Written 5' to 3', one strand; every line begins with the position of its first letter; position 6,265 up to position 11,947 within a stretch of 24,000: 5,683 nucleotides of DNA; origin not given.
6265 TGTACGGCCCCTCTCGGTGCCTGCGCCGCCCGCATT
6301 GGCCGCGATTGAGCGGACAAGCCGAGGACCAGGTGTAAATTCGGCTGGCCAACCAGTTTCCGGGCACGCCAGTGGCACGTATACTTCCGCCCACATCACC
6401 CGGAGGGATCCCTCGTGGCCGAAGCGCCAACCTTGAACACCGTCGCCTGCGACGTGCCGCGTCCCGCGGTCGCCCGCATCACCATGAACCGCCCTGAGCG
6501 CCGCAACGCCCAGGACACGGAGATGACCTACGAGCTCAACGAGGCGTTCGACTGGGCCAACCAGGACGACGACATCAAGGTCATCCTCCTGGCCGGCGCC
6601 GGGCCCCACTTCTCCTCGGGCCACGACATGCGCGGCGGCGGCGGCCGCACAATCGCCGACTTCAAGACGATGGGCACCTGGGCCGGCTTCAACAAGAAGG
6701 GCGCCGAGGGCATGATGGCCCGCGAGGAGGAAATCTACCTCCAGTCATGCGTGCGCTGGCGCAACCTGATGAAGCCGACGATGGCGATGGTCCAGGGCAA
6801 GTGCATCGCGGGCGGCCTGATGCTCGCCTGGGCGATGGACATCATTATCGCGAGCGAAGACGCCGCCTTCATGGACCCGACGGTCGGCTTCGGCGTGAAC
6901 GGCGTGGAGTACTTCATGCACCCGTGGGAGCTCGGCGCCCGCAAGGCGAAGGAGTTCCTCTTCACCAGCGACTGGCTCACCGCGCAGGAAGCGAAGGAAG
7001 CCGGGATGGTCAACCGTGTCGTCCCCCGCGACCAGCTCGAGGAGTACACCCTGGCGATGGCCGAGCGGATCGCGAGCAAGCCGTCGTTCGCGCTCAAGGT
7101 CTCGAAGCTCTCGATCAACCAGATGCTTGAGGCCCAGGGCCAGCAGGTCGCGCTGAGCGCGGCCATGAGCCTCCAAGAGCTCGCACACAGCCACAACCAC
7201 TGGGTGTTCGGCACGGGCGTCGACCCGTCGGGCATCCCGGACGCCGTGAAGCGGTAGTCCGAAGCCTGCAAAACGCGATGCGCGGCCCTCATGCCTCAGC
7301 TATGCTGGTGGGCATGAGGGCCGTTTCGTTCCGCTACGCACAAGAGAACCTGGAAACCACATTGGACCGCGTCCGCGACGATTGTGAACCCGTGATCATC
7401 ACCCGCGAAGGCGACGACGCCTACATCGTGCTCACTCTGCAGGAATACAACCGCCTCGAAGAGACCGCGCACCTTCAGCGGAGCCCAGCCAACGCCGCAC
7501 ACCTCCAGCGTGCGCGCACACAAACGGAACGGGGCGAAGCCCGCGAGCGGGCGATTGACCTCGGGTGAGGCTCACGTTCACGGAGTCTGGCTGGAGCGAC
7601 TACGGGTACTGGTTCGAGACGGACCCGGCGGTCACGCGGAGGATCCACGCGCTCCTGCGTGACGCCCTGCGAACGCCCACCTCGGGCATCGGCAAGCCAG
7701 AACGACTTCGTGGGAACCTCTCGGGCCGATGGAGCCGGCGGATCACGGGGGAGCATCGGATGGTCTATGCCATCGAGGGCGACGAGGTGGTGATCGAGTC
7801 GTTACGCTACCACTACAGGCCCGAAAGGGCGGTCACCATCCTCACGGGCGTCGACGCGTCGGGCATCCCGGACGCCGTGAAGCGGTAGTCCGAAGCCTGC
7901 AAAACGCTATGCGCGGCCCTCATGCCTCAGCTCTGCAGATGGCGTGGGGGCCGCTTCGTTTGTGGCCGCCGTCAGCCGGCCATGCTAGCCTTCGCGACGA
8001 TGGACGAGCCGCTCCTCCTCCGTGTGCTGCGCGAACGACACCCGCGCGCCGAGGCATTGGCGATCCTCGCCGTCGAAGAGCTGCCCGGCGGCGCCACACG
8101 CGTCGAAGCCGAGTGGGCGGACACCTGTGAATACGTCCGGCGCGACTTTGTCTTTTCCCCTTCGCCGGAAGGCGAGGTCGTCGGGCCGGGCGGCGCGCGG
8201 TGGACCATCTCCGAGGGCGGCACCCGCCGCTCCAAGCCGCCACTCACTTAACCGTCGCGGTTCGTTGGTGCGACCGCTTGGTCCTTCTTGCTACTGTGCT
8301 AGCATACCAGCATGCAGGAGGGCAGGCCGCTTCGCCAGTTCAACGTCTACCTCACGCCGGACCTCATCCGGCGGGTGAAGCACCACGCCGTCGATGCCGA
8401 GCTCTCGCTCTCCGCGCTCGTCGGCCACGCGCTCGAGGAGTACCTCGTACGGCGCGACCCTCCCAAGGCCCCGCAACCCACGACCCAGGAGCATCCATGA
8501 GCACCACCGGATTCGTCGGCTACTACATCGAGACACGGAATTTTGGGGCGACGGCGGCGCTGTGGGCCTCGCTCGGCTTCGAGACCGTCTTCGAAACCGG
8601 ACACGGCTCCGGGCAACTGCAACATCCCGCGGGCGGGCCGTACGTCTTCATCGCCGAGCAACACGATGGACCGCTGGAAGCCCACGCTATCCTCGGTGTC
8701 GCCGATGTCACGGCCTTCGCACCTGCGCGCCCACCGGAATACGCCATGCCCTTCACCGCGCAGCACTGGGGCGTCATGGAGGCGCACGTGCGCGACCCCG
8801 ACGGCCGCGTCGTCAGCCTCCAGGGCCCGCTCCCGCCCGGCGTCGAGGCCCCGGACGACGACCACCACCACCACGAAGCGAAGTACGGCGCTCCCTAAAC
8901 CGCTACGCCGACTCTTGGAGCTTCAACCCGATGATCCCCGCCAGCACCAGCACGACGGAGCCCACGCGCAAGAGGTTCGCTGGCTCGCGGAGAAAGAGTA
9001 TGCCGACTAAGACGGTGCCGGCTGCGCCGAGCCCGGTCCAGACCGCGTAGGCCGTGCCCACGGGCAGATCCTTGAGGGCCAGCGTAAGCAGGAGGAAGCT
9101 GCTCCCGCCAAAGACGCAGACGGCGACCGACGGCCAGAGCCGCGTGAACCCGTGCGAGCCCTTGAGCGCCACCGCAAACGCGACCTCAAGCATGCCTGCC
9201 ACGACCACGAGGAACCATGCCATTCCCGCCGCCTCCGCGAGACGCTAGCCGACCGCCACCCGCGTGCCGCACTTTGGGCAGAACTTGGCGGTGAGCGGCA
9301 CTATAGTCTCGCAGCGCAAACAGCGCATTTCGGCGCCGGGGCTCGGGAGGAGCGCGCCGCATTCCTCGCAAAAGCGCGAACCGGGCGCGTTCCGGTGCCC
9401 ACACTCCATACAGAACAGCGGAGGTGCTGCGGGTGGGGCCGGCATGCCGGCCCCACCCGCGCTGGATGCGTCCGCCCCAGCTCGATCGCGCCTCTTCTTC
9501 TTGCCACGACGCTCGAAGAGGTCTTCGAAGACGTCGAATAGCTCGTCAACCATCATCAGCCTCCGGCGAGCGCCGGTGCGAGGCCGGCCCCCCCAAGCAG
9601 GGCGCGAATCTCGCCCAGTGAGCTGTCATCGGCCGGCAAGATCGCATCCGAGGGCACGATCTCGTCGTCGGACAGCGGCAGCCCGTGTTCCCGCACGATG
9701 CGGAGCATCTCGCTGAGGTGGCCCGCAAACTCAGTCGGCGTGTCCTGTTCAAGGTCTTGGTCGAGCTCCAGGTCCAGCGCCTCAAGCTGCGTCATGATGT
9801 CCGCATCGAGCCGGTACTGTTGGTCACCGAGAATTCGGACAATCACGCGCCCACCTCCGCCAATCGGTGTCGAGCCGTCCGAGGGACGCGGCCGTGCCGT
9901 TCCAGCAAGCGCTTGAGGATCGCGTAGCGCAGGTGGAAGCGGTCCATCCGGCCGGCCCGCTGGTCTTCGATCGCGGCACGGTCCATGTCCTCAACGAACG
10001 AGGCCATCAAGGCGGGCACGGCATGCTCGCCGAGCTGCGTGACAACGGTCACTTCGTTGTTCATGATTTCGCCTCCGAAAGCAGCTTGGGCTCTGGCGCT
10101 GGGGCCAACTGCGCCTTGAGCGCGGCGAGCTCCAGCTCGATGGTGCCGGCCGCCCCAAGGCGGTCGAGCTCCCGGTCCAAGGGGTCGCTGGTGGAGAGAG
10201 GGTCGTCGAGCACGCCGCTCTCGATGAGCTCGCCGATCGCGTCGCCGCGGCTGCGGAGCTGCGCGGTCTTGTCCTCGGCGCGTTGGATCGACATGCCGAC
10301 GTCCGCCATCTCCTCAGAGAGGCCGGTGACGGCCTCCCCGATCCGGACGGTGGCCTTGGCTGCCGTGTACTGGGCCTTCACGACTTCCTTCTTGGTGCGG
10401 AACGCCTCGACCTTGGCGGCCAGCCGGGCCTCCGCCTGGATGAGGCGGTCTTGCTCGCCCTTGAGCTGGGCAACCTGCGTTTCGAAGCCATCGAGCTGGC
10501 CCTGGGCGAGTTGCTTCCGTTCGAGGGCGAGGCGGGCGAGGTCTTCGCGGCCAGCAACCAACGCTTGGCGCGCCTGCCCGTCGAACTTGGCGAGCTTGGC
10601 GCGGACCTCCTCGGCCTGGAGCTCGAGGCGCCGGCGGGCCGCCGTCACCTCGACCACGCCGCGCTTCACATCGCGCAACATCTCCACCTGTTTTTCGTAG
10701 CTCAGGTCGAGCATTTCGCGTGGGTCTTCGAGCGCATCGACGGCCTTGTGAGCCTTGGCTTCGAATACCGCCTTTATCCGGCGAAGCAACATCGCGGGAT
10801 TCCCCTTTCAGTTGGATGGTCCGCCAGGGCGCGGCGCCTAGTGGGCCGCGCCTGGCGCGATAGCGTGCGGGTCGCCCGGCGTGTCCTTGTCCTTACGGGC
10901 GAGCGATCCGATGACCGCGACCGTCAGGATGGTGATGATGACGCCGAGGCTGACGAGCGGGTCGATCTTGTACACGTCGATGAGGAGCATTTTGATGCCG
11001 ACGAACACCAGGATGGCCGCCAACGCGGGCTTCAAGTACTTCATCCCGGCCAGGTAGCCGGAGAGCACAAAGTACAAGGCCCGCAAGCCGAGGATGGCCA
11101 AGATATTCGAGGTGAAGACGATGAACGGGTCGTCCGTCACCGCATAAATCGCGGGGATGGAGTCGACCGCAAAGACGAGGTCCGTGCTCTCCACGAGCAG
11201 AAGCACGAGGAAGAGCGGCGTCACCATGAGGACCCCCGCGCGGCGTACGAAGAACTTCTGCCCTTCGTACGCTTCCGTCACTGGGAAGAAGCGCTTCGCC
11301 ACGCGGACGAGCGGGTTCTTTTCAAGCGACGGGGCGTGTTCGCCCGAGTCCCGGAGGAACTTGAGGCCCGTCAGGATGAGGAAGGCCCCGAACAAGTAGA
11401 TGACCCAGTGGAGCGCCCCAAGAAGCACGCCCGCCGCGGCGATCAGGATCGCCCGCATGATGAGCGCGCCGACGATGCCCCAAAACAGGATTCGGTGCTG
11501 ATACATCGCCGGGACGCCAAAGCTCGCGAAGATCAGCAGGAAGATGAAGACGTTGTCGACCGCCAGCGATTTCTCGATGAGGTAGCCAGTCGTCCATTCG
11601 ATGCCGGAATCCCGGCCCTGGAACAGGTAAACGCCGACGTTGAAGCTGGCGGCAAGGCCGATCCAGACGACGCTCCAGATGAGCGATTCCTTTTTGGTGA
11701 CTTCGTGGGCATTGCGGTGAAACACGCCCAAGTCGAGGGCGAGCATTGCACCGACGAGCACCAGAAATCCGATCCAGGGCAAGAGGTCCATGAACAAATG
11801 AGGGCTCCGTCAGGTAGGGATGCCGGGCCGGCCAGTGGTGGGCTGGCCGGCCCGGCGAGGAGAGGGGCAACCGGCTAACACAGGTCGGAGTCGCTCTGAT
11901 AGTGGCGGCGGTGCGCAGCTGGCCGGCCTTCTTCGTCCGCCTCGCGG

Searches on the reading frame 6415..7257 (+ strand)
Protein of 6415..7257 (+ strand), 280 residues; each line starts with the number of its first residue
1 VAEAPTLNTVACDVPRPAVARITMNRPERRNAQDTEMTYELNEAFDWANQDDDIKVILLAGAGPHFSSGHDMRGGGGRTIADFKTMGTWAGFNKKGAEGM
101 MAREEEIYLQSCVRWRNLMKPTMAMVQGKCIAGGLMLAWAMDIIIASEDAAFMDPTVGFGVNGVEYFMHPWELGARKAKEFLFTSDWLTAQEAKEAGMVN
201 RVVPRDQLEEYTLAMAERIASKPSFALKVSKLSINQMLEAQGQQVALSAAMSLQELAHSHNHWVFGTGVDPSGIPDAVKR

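Call 34: search_protein_families(library=pfam, proteins=[window:6415-7257:+], max_evalue=0.001)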
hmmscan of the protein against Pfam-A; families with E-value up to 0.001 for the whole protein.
window:6415-7257:+ (280 aa): 2 families
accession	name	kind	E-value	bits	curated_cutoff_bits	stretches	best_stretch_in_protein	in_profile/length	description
PF00378.25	ECH_1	-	4.4e-43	147.9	27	1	18-258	5-229/251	Enoyl-CoA hydratase/isomerase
PF16113.10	ECH_2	-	2.4e-15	57.3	27.2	1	20-242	2-203/335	Enoyl-CoA hydratase/isomerase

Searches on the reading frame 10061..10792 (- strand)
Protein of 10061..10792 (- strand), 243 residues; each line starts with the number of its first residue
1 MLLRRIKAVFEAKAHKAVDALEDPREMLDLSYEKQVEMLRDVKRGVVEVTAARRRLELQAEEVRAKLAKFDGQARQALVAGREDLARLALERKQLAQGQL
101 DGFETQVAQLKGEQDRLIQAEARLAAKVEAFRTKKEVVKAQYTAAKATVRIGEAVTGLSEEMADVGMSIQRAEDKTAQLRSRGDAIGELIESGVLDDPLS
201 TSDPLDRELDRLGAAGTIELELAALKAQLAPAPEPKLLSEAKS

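Call 35: search_protein_families(library=pfam, proteins=[window:10061-10792:-], max_evalue=0.001)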
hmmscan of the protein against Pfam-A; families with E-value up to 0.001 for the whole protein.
window:10061-10792:- (243 aa): 1 family
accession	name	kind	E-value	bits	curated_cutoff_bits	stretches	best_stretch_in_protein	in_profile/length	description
PF04012.17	PspA_IM30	-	1.4e-28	100.5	33.9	1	1-228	1-217/220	PspA/IM30 family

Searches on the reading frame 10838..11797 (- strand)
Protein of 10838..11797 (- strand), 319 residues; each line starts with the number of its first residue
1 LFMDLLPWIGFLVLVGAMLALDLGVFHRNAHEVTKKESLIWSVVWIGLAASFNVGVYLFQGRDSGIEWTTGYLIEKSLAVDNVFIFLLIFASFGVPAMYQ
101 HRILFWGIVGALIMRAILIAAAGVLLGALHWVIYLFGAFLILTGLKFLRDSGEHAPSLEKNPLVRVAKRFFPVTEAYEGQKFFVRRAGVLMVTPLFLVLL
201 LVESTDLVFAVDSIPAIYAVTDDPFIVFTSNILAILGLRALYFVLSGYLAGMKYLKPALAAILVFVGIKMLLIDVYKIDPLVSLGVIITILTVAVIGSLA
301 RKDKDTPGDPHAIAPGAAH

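Call 3: search_protein_families(library=pfam, proteins=[window:10838-11797:-], max_evalue=0.01)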
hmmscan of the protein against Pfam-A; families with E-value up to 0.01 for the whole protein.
window:10838-11797:- (319 aa): 1 family
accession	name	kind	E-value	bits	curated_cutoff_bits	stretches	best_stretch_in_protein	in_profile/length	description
PF03741.22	TerC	-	1.2e-49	168.9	27.8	1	70-272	2-176/178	Integral membrane protein TerC family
